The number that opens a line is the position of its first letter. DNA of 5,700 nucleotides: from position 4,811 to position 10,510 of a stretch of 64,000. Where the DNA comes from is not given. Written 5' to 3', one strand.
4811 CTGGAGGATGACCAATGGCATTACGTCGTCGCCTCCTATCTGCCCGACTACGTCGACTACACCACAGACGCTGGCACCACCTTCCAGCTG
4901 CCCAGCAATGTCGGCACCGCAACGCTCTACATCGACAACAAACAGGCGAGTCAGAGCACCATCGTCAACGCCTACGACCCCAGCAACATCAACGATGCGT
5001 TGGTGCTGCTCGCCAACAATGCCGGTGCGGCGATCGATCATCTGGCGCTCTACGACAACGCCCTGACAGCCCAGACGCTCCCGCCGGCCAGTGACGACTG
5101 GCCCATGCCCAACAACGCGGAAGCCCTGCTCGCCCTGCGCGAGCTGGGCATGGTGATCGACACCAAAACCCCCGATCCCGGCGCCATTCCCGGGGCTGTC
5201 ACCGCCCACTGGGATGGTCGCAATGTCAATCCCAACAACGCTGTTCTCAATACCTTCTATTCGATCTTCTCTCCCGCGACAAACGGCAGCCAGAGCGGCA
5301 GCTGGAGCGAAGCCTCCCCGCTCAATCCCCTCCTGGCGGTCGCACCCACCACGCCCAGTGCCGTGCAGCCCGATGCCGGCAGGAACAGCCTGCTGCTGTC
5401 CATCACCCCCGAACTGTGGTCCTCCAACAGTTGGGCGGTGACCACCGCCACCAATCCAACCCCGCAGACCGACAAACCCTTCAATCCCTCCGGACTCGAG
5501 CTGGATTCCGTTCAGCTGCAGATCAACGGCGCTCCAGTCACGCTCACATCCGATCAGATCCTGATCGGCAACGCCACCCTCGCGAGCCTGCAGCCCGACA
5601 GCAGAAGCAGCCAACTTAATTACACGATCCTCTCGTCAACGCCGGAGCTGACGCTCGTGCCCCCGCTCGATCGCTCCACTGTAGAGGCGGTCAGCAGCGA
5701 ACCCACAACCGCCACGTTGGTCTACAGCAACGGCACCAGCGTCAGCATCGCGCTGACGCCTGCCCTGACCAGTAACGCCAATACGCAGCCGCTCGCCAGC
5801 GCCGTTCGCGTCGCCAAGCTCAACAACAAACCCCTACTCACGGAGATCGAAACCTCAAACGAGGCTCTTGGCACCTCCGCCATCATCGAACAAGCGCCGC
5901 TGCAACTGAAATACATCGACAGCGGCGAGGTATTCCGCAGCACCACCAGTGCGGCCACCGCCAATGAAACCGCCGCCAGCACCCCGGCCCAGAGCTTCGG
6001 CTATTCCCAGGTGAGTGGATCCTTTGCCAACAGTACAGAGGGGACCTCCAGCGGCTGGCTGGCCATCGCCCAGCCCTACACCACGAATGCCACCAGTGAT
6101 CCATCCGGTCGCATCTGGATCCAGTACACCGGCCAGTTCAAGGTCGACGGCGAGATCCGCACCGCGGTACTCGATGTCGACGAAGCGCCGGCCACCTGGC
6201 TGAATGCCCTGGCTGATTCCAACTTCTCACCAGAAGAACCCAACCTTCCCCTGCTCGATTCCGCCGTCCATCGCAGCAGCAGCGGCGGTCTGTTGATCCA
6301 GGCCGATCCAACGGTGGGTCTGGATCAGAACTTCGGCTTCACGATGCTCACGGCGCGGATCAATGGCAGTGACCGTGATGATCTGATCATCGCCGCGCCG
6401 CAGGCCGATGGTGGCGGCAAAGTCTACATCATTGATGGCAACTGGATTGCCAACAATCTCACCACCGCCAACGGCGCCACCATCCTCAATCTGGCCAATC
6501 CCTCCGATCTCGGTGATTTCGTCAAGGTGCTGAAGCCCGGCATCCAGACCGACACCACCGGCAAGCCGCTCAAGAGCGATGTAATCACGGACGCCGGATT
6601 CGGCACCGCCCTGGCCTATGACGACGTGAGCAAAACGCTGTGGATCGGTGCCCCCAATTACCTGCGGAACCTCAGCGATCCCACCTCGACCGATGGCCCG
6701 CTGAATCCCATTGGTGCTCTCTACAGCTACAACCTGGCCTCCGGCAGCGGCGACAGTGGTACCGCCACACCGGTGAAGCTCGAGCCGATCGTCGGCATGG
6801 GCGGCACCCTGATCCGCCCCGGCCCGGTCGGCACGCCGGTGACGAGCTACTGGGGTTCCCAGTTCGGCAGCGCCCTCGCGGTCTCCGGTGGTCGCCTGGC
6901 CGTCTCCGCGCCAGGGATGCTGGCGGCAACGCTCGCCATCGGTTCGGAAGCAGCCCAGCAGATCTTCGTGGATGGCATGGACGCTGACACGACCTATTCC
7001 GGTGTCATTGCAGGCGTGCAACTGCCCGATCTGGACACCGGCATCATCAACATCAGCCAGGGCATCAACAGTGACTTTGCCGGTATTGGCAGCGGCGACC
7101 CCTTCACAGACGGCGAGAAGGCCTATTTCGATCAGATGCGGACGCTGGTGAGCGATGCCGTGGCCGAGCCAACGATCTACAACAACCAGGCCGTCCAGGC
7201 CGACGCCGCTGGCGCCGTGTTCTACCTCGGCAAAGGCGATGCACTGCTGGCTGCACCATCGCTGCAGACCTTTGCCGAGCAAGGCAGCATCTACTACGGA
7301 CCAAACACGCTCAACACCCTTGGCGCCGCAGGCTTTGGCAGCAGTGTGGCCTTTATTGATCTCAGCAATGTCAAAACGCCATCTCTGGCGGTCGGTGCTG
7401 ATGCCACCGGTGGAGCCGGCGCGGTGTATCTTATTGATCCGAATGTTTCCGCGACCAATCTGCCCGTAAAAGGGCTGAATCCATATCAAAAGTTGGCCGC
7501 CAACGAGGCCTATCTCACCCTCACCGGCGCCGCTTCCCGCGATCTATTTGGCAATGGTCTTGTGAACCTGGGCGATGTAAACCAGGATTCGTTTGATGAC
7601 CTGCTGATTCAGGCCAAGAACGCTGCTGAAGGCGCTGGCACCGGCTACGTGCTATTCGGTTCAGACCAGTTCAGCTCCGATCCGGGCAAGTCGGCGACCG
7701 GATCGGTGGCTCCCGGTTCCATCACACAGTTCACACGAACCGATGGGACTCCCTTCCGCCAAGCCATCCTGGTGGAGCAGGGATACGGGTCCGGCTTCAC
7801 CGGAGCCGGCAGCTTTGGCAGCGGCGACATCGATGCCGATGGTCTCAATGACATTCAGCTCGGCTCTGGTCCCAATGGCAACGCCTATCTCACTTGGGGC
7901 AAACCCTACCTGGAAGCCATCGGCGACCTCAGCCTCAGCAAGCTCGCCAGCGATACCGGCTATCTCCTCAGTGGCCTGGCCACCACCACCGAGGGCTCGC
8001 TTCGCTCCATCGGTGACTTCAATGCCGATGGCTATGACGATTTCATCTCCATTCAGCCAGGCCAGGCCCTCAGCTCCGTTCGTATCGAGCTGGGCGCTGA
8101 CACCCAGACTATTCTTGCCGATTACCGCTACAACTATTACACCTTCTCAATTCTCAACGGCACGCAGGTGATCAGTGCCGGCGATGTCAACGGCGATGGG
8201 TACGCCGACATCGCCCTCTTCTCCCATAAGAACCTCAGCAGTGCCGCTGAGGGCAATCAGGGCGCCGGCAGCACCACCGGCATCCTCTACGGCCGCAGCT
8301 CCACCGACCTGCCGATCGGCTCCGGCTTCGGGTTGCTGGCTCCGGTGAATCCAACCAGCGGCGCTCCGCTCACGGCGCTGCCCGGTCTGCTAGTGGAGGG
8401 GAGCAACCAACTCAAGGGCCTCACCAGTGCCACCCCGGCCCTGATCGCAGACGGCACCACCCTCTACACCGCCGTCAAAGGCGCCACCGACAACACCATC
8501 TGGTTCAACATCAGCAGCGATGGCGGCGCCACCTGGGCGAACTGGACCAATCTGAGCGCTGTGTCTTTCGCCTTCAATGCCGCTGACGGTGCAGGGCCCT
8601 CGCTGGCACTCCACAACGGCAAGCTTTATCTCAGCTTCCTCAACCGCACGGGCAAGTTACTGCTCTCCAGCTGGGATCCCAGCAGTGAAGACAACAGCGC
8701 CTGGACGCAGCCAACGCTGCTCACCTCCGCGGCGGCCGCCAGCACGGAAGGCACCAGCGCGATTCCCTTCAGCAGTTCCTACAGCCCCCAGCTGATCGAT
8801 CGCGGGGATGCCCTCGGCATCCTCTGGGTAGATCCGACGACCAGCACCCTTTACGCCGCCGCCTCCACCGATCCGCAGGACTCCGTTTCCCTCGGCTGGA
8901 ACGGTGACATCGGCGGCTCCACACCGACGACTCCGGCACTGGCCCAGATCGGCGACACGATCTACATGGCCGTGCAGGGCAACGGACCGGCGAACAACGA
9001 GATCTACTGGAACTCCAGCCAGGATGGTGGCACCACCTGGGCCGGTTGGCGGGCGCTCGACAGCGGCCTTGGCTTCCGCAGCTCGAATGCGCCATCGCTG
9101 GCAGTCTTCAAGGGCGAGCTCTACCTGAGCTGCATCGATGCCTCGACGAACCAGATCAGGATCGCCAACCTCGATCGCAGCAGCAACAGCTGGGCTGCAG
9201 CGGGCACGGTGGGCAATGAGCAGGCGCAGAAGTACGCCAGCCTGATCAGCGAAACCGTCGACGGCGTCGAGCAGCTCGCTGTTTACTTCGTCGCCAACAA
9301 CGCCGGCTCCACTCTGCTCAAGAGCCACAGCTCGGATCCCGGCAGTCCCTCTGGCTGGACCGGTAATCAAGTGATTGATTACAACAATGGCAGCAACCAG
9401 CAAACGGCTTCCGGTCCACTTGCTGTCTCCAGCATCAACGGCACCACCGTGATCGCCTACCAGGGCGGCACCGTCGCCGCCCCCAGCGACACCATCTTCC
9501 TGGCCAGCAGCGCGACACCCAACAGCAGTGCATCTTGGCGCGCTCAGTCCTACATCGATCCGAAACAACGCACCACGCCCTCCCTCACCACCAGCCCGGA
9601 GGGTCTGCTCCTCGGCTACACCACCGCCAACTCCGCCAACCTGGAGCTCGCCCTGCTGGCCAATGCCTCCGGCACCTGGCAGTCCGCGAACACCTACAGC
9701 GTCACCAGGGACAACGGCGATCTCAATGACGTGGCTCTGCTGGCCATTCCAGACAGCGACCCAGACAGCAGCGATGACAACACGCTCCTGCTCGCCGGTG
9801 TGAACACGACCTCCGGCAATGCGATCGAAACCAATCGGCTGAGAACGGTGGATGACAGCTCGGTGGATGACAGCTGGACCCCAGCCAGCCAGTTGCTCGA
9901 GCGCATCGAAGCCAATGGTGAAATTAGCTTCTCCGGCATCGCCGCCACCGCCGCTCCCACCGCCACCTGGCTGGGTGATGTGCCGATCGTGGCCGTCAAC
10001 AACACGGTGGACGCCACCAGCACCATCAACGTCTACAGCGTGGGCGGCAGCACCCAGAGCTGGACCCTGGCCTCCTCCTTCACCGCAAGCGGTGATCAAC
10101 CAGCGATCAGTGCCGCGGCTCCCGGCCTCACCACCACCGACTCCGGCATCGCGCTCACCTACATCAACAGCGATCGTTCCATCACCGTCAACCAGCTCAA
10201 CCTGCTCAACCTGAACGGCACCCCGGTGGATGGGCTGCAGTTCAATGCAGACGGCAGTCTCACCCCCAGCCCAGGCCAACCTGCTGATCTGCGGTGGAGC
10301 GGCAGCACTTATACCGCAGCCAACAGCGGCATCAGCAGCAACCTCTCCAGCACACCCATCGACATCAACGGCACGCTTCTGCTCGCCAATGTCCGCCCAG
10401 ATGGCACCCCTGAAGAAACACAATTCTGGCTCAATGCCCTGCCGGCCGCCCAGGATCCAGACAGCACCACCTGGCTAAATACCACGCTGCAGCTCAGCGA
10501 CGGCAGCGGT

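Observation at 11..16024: Single 16-kb ORF encoding a 5,337-aa multi-propeller surface protein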

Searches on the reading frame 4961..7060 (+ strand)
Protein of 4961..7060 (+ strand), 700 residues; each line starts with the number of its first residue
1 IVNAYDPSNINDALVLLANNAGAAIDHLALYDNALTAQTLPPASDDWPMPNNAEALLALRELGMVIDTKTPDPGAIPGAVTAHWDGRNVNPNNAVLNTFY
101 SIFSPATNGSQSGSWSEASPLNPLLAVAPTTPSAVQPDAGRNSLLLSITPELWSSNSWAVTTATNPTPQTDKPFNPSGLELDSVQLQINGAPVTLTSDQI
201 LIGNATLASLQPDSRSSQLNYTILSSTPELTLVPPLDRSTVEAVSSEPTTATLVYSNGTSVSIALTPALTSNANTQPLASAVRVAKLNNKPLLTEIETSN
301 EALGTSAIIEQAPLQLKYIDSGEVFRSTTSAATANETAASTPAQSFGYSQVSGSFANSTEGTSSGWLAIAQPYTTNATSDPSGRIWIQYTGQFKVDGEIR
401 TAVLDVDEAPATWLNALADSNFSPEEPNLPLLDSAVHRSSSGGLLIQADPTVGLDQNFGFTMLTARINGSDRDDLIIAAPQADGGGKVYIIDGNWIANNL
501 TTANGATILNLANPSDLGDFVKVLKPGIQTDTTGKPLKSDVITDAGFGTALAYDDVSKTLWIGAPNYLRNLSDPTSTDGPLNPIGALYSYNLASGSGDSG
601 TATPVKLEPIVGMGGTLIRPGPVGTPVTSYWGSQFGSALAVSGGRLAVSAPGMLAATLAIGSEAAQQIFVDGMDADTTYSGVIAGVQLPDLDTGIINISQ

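Call 15: search_protein_families(library=pfam, proteins=[window:4961-7060:+], max_evalue=1)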
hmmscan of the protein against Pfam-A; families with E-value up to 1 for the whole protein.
window:4961-7060:+ (700 aa): 2 families
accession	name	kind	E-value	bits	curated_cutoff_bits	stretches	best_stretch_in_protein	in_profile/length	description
PF01839.29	FG-GAP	-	0.0053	17.1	22.1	1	472-491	15-37/37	FG-GAP repeat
PF14312.12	FG-GAP_2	-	0.069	13.8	23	0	634-652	17-35/49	FG-GAP repeat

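Call 45: search_protein_families(library=ncbifam, proteins=[window:4961-7060:+], max_evalue=1)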
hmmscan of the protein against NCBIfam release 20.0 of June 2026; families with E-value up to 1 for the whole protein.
window:4961-7060:+ (700 aa): 1 family
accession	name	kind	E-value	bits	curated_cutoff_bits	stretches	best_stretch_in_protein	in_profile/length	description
NF002058.0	PRK00888.1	equivalog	0.17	11.8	101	1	285-343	46-102/111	cell division protein FtsB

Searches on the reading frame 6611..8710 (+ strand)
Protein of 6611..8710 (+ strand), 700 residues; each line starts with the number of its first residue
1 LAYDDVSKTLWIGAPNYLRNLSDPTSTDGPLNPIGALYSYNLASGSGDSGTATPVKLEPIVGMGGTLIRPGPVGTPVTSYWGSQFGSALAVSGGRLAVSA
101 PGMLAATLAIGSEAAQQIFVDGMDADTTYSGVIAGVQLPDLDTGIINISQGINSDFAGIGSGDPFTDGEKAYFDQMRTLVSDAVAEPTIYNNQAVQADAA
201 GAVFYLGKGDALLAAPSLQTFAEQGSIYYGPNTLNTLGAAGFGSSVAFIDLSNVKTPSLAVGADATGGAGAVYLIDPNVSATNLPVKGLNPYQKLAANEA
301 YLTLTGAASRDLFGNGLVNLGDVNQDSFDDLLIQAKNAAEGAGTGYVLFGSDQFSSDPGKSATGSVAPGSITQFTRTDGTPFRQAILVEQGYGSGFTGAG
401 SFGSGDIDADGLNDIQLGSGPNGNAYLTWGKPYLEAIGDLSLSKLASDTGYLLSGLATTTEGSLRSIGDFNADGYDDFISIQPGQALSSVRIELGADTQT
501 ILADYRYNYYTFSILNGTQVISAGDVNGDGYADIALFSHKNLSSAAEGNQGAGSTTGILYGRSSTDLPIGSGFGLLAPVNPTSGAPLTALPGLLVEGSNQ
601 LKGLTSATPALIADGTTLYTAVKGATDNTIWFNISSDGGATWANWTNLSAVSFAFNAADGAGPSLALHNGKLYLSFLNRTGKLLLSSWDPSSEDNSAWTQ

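Call 15: search_protein_families(library=pfam, proteins=[window:6611-8710:+], max_evalue=1)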
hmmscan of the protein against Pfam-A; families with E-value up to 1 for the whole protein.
window:6611-8710:+ (700 aa): 2 families
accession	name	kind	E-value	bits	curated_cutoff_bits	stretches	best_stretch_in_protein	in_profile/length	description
PF01839.29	FG-GAP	-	3.5e-12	46.4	22.1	3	521-538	5-22/37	FG-GAP repeat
PF13517.12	FG-GAP_3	-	1.8e-05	25.7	26.9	1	469-535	1-60/61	FG-GAP-like repeat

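Call 45: search_protein_families(library=ncbifam, proteins=[window:6611-8710:+], max_evalue=1)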
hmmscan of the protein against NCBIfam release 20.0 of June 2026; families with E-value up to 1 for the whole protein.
window:6611-8710:+ (700 aa): 1 family
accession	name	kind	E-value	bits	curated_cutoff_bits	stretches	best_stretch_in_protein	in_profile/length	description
NF047539.1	XAC2610_fam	domain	1e-07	32.3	35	1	522-541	2-21/89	XAC2610-related protein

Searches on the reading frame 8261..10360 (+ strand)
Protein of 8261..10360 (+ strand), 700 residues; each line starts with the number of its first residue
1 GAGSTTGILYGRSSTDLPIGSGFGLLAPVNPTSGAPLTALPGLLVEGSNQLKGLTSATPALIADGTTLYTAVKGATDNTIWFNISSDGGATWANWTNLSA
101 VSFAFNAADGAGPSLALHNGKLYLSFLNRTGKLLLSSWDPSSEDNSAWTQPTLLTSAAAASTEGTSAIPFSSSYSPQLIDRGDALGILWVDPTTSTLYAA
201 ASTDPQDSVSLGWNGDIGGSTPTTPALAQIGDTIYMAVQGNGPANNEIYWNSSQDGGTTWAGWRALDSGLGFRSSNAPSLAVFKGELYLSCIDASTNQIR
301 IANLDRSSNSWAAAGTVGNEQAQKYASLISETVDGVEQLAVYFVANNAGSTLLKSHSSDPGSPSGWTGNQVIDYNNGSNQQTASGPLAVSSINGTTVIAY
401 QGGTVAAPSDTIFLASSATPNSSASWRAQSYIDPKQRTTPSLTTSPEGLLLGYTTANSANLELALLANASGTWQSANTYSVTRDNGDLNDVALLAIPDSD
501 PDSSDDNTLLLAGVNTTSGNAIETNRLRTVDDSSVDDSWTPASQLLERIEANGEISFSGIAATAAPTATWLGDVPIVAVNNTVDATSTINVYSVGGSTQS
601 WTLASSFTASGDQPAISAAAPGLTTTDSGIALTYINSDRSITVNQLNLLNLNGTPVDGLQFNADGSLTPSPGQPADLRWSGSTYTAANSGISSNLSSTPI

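Call 15: search_protein_families(library=pfam, proteins=[window:8261-10360:+], max_evalue=1)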
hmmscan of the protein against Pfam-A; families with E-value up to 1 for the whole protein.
window:8261-10360:+ (700 aa): 2 families
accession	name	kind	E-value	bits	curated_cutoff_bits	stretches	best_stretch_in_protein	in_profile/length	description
PF06536.16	Av_adeno_fibre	-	0.15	12.4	22.7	1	615-665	2-48/56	Avian adenovirus fibre, N-terminal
PF02012.26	BNR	-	0.52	10.9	27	0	84-92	2-10/12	BNR/Asp-box repeat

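Call 45: search_protein_families(library=ncbifam, proteins=[window:8261-10360:+], max_evalue=1)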
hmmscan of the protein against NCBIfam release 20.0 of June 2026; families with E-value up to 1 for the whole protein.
window:8261-10360:+ (700 aa): 0 families
